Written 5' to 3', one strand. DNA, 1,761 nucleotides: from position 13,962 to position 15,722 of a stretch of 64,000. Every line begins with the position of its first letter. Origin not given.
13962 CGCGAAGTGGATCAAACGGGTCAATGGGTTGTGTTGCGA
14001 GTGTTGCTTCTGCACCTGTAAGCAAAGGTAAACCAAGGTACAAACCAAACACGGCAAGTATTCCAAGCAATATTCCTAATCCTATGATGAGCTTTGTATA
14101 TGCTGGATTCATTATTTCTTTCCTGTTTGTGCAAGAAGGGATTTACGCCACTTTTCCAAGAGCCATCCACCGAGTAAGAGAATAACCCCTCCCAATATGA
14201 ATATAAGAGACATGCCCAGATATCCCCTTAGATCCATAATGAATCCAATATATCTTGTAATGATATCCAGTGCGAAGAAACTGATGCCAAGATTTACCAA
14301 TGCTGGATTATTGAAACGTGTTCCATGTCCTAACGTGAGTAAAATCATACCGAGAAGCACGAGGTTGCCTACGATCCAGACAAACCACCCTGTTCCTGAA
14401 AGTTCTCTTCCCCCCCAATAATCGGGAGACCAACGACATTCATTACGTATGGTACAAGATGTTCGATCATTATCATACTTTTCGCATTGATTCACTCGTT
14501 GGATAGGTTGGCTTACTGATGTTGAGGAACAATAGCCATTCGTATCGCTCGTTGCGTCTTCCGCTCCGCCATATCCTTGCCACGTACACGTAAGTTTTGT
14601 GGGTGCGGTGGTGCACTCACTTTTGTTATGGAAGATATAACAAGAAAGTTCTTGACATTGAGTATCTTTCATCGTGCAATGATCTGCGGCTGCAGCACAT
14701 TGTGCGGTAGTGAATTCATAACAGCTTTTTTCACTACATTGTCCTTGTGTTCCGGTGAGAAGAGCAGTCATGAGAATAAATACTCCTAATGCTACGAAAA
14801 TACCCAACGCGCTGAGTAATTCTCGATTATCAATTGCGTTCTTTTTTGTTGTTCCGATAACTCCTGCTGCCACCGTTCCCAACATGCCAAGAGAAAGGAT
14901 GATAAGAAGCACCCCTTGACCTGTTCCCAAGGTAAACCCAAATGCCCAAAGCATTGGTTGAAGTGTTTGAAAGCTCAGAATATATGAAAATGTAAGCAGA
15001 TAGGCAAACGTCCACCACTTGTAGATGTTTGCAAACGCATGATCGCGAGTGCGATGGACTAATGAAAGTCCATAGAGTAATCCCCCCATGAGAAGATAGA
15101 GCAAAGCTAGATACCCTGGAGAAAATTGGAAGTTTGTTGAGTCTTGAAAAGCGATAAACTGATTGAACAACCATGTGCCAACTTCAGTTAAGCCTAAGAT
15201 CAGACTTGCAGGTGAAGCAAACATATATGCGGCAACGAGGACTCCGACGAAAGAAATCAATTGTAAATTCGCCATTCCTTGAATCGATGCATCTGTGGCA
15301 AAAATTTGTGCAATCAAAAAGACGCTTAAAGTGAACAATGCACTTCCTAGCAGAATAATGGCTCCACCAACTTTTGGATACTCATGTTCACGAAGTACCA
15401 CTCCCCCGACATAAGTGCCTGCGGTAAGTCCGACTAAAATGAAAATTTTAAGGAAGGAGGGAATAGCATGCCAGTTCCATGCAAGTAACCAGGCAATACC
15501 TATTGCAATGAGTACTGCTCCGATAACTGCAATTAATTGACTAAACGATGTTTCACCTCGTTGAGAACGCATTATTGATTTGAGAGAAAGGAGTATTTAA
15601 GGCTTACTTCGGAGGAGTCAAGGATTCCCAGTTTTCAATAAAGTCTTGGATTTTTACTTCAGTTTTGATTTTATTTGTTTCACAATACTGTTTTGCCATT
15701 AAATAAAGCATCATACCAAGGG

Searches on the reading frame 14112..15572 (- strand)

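Call 71: search_protein_families(library=pfam, max_evalue=1, proteins=[window:14112-15572:-])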
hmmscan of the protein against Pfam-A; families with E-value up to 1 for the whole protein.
window:14112-15572:- (486 aa): 4 families
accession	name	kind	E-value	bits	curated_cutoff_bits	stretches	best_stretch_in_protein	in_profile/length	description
PF09925.14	DUF2157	-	3e-19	69.6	32.4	1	6-121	30-143/146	Predicted membrane protein (DUF2157)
PF13965.12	SID-1_RNA_chan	-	0.14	11.1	28.7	1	256-302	309-355/594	dsRNA-gated channel SID-1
PF10177.14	DUF2371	-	0.43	11.4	22.9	0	251-291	35-76/143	Uncharacterised conserved protein (DUF2371)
PF19747.4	DUF6234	-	0.78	10.6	27.5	0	14-65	56-103/129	Family of unknown function (DUF6234)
